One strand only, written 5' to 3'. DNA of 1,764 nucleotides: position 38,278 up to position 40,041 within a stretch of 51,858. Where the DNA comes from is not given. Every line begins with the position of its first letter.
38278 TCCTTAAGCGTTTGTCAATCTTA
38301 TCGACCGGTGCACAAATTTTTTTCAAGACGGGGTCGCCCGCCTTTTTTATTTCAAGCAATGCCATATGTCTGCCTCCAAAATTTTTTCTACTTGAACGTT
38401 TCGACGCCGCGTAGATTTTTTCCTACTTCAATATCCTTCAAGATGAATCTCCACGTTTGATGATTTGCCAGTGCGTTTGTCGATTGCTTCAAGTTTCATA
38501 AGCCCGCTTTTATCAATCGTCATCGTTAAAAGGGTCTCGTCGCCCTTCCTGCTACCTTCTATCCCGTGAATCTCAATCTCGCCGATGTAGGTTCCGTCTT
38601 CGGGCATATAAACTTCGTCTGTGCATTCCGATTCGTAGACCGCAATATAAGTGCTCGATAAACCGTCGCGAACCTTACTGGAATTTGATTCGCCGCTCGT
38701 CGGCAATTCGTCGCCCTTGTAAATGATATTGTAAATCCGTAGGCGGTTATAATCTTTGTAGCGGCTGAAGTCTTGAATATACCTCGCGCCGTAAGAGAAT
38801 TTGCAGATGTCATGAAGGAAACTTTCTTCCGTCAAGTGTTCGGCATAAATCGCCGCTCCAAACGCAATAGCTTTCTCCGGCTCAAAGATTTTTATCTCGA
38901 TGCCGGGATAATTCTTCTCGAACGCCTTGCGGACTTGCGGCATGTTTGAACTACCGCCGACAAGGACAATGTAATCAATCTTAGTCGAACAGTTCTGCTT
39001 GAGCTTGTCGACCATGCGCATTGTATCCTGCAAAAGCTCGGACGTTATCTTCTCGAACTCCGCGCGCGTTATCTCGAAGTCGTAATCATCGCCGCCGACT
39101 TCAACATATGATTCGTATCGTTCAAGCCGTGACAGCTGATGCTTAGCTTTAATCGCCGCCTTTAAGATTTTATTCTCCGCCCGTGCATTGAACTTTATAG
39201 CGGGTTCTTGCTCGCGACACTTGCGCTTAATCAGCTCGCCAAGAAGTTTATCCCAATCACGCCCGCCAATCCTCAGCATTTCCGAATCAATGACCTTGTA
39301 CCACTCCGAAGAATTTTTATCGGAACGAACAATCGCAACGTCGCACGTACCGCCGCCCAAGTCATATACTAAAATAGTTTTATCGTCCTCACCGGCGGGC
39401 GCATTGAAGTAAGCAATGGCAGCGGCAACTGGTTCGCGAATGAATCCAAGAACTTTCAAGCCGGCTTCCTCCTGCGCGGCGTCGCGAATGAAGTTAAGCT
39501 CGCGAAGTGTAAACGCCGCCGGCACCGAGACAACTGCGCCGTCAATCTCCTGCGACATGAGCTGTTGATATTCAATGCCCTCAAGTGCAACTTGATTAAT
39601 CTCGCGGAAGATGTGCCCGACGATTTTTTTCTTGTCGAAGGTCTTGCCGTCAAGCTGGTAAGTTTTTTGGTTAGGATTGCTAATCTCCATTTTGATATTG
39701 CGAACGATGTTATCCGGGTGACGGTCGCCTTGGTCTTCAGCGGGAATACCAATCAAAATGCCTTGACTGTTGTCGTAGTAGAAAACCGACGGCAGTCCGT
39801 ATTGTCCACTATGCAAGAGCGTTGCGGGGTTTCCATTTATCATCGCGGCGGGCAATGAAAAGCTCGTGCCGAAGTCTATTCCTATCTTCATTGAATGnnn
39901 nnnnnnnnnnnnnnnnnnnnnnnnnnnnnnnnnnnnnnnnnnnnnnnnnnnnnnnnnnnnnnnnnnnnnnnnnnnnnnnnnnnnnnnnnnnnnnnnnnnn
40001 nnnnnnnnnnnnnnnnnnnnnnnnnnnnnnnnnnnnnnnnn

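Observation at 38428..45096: Six-gene operon: Ser/Thr kinase, two TerY-like vWA proteins, PP2C phosphatase, GrpE-like protein and Hsp70-like ATPase; candidate uncharacterised signalling/conflict system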

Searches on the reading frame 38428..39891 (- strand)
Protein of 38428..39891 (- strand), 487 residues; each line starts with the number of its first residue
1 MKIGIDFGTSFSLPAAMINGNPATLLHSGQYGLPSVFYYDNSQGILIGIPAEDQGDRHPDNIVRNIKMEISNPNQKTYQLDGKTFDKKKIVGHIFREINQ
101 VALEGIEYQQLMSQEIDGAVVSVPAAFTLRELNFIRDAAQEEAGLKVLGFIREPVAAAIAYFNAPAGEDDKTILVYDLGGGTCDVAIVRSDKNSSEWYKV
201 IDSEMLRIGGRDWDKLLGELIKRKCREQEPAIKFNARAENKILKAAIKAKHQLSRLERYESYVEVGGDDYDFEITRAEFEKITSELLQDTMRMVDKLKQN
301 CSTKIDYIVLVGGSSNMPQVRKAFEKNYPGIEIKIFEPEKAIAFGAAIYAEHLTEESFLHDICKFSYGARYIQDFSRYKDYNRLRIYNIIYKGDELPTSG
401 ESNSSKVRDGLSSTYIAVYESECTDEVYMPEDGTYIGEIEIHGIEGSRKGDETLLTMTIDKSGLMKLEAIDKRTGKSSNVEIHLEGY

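Call 3: search_protein_families(library=pfam, proteins=[window:38428-39891:-], max_evalue=0.1)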
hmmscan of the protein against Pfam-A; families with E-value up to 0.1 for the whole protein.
window:38428-39891:- (487 aa): 5 families
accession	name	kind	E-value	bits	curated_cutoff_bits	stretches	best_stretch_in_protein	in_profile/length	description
PF00012.26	HSP70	-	1.8e-59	201.9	20.6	1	3-483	2-497/599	Hsp70 protein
PF06723.19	MreB_Mbl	-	1.2e-10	41.2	27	1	117-355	94-324/327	MreB/Mbl protein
PF11104.14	PilM_2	-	0.0011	18.5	27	1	301-357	271-326/340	Type IV pilus assembly protein PilM;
PF08841.16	DDR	-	0.0021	17.6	24.6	0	135-194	99-156/328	Diol dehydratase reactivase ATPase-like domain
PF01869.26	BcrAD_BadFG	-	0.024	14.6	31.5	1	280-350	196-271/271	BadF/BadG/BcrA/BcrD ATPase family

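Call 4: search_protein_families(library=padloc, proteins=[window:38428-39891:-], max_evalue=0.1)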
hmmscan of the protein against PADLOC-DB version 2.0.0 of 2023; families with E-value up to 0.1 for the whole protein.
window:38428-39891:- (487 aa): 1 family
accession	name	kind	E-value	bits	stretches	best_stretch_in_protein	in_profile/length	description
PDLC04731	PDC-M61B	-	1.6e-05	21.8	1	151-326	329-514/588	-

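Call 5: search_protein_families(library=ncbifam, proteins=[window:38428-39891:-], max_evalue=0.1)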
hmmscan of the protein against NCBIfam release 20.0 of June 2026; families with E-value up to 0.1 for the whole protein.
window:38428-39891:- (487 aa): 16 families
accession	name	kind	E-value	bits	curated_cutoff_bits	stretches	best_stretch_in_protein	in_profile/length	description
TIGR01991.1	HscA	equivalog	2e-54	185.1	708.55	1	3-483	2-484/600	Fe-S protein assembly chaperone HscA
NF003520.0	PRK05183.1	subfamily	4.6e-53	180.6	620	1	2-483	21-504/621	Fe-S protein assembly chaperone HscA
NF001413.0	PRK00290.1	equivalog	1.1e-52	179.2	648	1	3-483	5-494/625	molecular chaperone DnaK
TIGR02350.1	prok_dnaK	equivalog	2.6e-52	178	822.55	1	3-483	3-493/596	molecular chaperone DnaK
NF009947.0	PRK13411.1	equivalog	5.7e-44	150.2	1002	1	3-485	5-499/662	molecular chaperone DnaK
NF009946.0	PRK13410.1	equivalog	2.6e-38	131.7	1019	1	3-482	5-496/669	molecular chaperone DnaK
NF002399.0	PRK01433.1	equivalog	6.8e-33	114.1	743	1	3-368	22-375/595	Fe-S protein assembly chaperone HscA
NF008673.0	PRK11678.1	equivalog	1.7e-19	70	331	2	236-352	331-447/450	molecular chaperone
TIGR00904.1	mreB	subfamily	1.9e-10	40.4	365.75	1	111-354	96-330/334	MreB/Mrl family cell shape determining protein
NF010539.0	PRK13927.1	subfamily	4.2e-10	39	293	1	112-353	95-329/339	rod shape-determining protein MreB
NF010540.1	PRK13929.1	exception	1e-07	31.4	515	1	117-346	99-320/334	rod-share determining protein MreBH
TIGR01174.1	ftsA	equivalog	8.5e-07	28.4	175.85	1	139-326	166-336/371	cell division protein FtsA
NF011660.0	PRK15080.1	equivalog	9.1e-07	28.4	182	1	109-192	87-162/277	ethanolamine utilization protein EutJ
TIGR02529.1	EutJ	subfamily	1e-06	28.4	152.1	1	110-192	55-129/239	ethanolamine utilization protein EutJ family protein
TIGR01312.1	XylB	equivalog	0.00012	20.8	380.25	1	273-363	363-448/481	xylulokinase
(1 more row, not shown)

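Call 17: find_homologous_proteins(query=window:38428-39891:-, max_evalue=1e-30)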
Query window:38428-39891:- (487 aa): 1754 proteins with E <= 1e-30 among 8000 candidates; the best 120 are listed.
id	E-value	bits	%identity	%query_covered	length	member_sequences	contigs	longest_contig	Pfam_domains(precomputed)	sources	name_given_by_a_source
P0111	0.0e+0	1096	100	100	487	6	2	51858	PF00012.27,PF06723.20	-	-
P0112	2.8e-290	981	88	100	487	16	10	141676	PF00012.27,PF06723.20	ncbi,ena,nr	ncbi:MAG: Hsp70 family protein [Selenomonadaceae bacterium]|nr:Hsp70 family protein [Selenomonadacea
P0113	9.0e-290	979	88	100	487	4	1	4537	PF00012.27,PF06723.20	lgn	-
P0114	4.5e-280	947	85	100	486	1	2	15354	PF00012.27,PF06723.20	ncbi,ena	-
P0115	4.3e-270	914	82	100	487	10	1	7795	PF00012.27,PF06723.20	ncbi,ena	-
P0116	2.5e-266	902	81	100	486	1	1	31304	PF00012.27,PF06723.20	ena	-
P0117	2.6e-264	895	81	100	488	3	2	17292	PF00012.27,PF06723.20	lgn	-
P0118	3.1e-260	882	79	100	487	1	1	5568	PF00012.27,PF06723.20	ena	-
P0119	3.6e-257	872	78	100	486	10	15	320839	PF00012.27,PF06723.20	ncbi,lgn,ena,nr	ncbi:MAG: Hsp70 family protein [Selenomonadaceae bacterium]|nr:Hsp70 family protein [Selenomonadacea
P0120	3.9e-257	872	78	100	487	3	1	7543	PF00012.27,PF06723.20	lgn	-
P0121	1.9e-256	869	80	100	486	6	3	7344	PF00012.27,PF06723.20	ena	-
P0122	5.0e-255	865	79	100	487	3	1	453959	PF00012.27,PF06723.20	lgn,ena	-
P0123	5.5e-255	865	79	100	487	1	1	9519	PF00012.27,PF06723.20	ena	-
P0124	1.1e-254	864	76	100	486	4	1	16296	PF00012.27,PF06723.20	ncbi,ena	-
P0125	2.4e-254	862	77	100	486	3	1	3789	PF00012.27,PF06723.20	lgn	-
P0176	1.6e-197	675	63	100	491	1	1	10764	PF00012.27,PF06723.20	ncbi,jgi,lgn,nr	ncbi:MAG: Hsp70 family protein [Synergistaceae bacterium]|jgi:molecular chaperone DnaK (HSP70)|nr:Hs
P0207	1.0e-171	590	57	100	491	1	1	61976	PF00012.27,PF06723.20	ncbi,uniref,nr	ncbi:Hsp70 family protein [Enterococcus sp. 669A]|uniref:Hsp70 family protein n=1 Tax=Candidatus Ent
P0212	3.1e-166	572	55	100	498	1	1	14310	PF00012.27,PF06723.20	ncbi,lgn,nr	ncbi:MAG: Hsp70 family protein [Planctomycetia bacterium]|nr:Hsp70 family protein [Planctomycetia ba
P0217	3.8e-161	555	53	100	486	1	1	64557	PF00012.27,PF06723.20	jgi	-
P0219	2.1e-158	546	54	100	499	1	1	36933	PF00012.27,PF06723.20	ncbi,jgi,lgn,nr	ncbi:MAG: Hsp70 family protein [Clostridiales Family XIII bacterium]|jgi:molecular chaperone DnaK (H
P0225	1.9e-127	444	59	74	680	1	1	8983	PF00012.27,PF06723.20,PF01025.25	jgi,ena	-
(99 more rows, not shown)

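Call 18: find_encoding_contigs(protein=P0207, flank=10000, max_places=1)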
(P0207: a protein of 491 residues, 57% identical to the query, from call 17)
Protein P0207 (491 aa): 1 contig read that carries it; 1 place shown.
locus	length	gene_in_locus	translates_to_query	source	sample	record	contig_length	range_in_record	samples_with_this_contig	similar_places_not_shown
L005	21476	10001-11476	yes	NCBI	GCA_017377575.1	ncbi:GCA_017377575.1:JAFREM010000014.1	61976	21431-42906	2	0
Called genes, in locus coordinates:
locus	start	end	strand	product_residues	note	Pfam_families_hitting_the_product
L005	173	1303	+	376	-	-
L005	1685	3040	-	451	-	PF13328:HD_4 (faint), PF02824:TGS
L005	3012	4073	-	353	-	-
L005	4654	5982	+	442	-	PF00069:Pkinase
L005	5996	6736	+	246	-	PF00092:VWA, PF13519:VWA_2 (faint)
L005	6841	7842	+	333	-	PF13672:PP2C_2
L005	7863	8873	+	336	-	PF19789:DUF6273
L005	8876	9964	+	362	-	PF01025:GrpE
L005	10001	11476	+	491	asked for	PF00012:HSP70, PF06723:MreB_Mbl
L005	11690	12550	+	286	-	PF01841:Transglut_core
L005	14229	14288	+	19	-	-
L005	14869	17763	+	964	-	PF05853:BKACE (faint), PF18780:HNH_repeat, PF28357:DUF8383 (faint), PF18780:HNH_repeat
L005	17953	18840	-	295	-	PF01381:HTH_3, PF12844:HTH_19 (weak), PF13443:HTH_26 (weak), PF13560:HTH_31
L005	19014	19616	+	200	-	PF00106:adh_short, PF01370:Epimerase, PF04321:RmlD_sub_bind (weak), PF13561:adh_short_C2, PF08659:KR (weak)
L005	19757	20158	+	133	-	-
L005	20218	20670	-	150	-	PF00583:Acetyltransf_1, PF13673:Acetyltransf_10 (weak), PF13508:Acetyltransf_7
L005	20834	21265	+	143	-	PF15919:HicB_lk_antitox (weak), PF15970:HicB-like_2 (weak)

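Call 19: find_encoding_contigs(protein=P0212, flank=10000, max_places=1)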
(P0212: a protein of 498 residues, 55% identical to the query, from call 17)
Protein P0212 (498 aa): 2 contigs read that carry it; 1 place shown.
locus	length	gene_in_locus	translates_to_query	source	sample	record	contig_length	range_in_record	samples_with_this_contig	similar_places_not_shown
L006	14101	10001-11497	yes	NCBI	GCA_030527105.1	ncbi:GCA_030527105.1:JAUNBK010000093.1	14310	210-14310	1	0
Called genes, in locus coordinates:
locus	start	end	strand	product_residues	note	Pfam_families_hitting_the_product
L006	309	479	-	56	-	-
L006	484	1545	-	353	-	PF00589:Phage_integrase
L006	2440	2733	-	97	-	-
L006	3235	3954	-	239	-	PF04055:Radical_SAM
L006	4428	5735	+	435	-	PF00069:Pkinase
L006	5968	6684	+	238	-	PF00092:VWA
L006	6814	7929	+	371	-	PF13672:PP2C_2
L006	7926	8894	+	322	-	PF19789:DUF6273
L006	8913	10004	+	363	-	PF01025:GrpE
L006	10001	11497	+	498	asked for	PF00012:HSP70, PF06723:MreB_Mbl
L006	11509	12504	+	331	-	PF14381:EDR1_CTR1_ARMC3_pept (faint), PF01841:Transglut_core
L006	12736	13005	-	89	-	-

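Call 20: find_encoding_contigs(protein=P0219, flank=10000, max_places=1)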
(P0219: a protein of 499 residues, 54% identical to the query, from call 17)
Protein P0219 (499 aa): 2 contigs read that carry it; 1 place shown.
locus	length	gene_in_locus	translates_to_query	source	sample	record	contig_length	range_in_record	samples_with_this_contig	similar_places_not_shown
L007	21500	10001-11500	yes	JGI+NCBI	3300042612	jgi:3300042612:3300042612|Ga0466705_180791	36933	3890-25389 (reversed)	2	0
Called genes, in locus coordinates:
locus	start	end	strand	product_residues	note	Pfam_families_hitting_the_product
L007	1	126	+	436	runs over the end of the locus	PF02534:T4SS-DNA_transf, PF01935:DUF87 (faint), PF10412:TrwB_AAD_bind, PF12696:TraG-D_C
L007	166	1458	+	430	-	-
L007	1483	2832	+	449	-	PF00069:Pkinase, PF07714:PK_Tyr_Ser-Thr (faint)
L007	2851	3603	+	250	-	PF00092:VWA (weak), PF13519:VWA_2 (faint)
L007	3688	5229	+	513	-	PF13672:PP2C_2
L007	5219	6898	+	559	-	PF19789:DUF6273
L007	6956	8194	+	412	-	PF01025:GrpE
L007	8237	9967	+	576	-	-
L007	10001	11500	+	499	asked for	PF00012:HSP70, PF06723:MreB_Mbl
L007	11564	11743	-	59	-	-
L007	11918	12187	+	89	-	-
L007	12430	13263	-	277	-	PF13749:HATPase_c_4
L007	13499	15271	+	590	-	PF00909:Ammonium_transp, PF00543:P-II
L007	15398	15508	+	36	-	-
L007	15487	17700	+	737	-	PF00580:UvrD-helicase, PF13245:AAA_19, PF13604:AAA_30 (faint), PF13361:UvrD_C, PF13538:UvrD_C_2 (faint), PF21196:PcrA_UvrD_tudor (weak)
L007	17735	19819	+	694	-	PF22745:Nlig-Ia, PF01653:DNA_ligase_aden, PF03120:OB_DNA_ligase, PF14520:HHH_5 (faint), PF12826:HHH_2, PF00533:BRCT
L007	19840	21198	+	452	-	PF00890:FAD_binding_2 (weak), PF01266:DAO (weak), PF01593:Amino_oxidase, PF13450:NAD_binding_8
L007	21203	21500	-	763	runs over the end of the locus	PF00724:Oxidored_FMN, PF00070:Pyr_redox (faint), PF01134:GIDA (faint), PF01266:DAO (faint), PF07992:Pyr_redox_2, PF13450:NAD_binding_8 (faint)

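Call 21: find_encoding_contigs(protein=P0225, flank=10000, max_places=1)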
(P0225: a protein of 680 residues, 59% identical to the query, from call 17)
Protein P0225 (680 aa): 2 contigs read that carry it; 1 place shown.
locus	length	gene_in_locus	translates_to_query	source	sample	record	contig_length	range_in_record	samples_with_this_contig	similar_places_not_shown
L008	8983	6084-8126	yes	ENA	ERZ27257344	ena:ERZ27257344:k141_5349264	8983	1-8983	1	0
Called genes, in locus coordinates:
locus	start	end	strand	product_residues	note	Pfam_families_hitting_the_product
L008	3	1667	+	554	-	?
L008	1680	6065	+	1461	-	PF19789:DUF6273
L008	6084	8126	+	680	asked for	PF01025:GrpE, PF00012:HSP70, PF06723:MreB_Mbl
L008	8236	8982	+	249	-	?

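Call 29: find_related_loci(query=A1, collection=genome_contigs, flank=10000)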
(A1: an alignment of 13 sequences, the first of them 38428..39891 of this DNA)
Query A1 (487 aa) in genome_contigs; peptide patterns used: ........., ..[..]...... (x = any residue, [..] = any of these).
600 stretches matched a pattern (row limit reached: there are more); 598 encode a relative of the query (tblastn E <= 1e-3); the best 80 are kept; 80 distinct loci.
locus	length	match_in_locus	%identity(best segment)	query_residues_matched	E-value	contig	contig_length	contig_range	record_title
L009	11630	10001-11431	44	1-472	9e-111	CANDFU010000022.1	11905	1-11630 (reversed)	MAG TPA_asm: uncultured Roseburia sp. isolate ERR6760096_bin.54_metawrap_v1.3_MAG genome assembly, contig: ERZ12802846.5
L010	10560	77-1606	30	4-474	5e-54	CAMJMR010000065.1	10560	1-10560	MAG: uncultured Selenomonadales bacterium isolate SRR12081294_bin.71_metaWRAP_v1.3_MAG genome assembly, contig: ERZ12289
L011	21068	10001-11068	35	4-356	1e-53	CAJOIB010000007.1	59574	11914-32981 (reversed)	uncultured Selenomonadaceae bacterium isolate Red_deer_4_mag_35 genome assembly, contig: scaffold_2651, whole genome sho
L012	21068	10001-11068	35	4-356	5e-53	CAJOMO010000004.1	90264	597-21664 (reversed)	uncultured Selenomonadaceae bacterium isolate Reindeer_2_mag_171 genome assembly, contig: scaffold_297, whole genome sho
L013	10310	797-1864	34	4-356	3e-52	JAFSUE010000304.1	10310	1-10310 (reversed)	MAG: Selenomonadaceae bacterium isolate RGIG3477 Goat_Rumen.Co__c2379596, whole genome shotgun sequence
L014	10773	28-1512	28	19-476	3e-49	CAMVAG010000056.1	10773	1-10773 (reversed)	MAG TPA_asm: uncultured Selenomonadales bacterium isolate SRR8387719_bin.48_metaWRAP_v1.3_MAG genome assembly, contig: E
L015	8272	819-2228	30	3-482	8e-49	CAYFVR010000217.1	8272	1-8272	MAG TPA_asm: uncultured Desulfobacterales bacterium isolate ERP107533_co1_151 genome assembly, contig: NODE_9960_length_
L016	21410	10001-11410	29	3-482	7e-48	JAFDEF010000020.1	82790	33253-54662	MAG: Deltaproteobacteria bacterium isolate Meg19_1012_Bin_503 Meg19_1012_Bin_503_scaffold_1011, whole genome shotgun seq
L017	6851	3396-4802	31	3-482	5e-47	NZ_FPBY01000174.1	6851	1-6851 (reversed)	Clostridium sp. DSM 8431, whole genome shotgun sequence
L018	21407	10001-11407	31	3-482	2e-46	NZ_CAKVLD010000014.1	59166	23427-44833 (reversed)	MAG: uncultured Clostridium sp. isolate REFINED_METABAT215_TOP10_CONTIGS_1500_ASSEMBLY_K77_MERGED__Nepal_MoBio_Fiber-Had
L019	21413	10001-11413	30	3-482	9e-46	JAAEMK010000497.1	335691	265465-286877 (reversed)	MAG: Desulfobacteraceae bacterium isolate Bse_4 BseG_CONTIG1204660, whole genome shotgun sequence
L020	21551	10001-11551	27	4-484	3e-45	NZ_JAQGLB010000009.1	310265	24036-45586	Saccharopolyspora indica strain KCTC 29208 NODE_9_length_310265_cov_31.325852, whole genome shotgun sequence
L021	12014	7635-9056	29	3-482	5e-45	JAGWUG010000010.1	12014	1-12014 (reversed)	MAG: Actinomycetales bacterium isolate REEB391 contig-150_5403, whole genome shotgun sequence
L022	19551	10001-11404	30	3-482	5e-45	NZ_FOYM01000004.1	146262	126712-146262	Desulfoscipio geothermicus DSM 3669, whole genome shotgun sequence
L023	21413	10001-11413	29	3-482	5e-44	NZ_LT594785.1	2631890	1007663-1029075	Clostridium mediterraneense strain Marseille-P2434T, whole genome shotgun sequence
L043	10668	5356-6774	29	3-486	2e-42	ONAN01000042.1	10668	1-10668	uncultured Selenomonadales bacterium isolate RUG113 genome assembly, contig: scaffold_6185, whole genome shotgun sequenc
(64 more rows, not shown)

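Call 40: search_solved_structures(query=window:38428-39891:-, max_evalue=1e-10, show_alignments=1)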
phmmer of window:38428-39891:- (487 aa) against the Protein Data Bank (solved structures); distinct sequences matched with E-value up to 1e-10: 124 (the best 60 are shown).
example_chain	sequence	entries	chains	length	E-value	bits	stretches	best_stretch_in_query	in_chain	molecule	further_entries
4rtf_D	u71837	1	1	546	3.6e-43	151.2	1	3-483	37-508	Chaperone protein DnaK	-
6w6e_I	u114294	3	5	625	6.8e-43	150.3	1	3-483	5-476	Chaperone protein DnaK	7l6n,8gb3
7olc_C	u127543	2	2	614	4.4e-41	144.4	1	3-482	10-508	Ribosome-associated molecular chaperone SSB1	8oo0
9r9o_A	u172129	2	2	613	5.3e-41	144.1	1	3-482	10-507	Ribosome-associated molecular chaperone SSB1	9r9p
6hab_A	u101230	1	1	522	1.5e-40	142.6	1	3-482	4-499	Endoplasmic reticulum chaperone BiP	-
6eob_A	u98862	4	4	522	4.2e-40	141.1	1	3-482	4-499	78 kDa glucose-regulated protein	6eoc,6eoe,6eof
5o4p_A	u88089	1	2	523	4.3e-40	141.1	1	3-482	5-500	78 kDa glucose-regulated protein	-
7kw7_C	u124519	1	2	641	4.5e-40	141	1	3-482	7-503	Heat shock 70 kDa protein 1A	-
6zmd_A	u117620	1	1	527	4.5e-40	141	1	3-482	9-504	Endoplasmic reticulum chaperone BiP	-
5tky_A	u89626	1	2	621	4.7e-40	141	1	3-482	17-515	Putative uncharacterized protein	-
7a4u_A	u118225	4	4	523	7.4e-40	140.3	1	3-482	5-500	Endoplasmic reticulum chaperone BiP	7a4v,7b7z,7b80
5obu_A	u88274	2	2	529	1.6e-39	139.3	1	3-483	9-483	Chaperone protein DnaK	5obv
2v7z_A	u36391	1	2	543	2.4e-39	138.6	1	93-482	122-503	HEAT SHOCK COGNATE 71 KDA PROTEIN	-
3c7n_B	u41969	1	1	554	7.1e-39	137.1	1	94-482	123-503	Heat shock cognate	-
6asy_A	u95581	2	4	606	7.2e-39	137.1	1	3-482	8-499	78 kDa glucose-regulated protein | Endoplasmic reticulum chaperone BiP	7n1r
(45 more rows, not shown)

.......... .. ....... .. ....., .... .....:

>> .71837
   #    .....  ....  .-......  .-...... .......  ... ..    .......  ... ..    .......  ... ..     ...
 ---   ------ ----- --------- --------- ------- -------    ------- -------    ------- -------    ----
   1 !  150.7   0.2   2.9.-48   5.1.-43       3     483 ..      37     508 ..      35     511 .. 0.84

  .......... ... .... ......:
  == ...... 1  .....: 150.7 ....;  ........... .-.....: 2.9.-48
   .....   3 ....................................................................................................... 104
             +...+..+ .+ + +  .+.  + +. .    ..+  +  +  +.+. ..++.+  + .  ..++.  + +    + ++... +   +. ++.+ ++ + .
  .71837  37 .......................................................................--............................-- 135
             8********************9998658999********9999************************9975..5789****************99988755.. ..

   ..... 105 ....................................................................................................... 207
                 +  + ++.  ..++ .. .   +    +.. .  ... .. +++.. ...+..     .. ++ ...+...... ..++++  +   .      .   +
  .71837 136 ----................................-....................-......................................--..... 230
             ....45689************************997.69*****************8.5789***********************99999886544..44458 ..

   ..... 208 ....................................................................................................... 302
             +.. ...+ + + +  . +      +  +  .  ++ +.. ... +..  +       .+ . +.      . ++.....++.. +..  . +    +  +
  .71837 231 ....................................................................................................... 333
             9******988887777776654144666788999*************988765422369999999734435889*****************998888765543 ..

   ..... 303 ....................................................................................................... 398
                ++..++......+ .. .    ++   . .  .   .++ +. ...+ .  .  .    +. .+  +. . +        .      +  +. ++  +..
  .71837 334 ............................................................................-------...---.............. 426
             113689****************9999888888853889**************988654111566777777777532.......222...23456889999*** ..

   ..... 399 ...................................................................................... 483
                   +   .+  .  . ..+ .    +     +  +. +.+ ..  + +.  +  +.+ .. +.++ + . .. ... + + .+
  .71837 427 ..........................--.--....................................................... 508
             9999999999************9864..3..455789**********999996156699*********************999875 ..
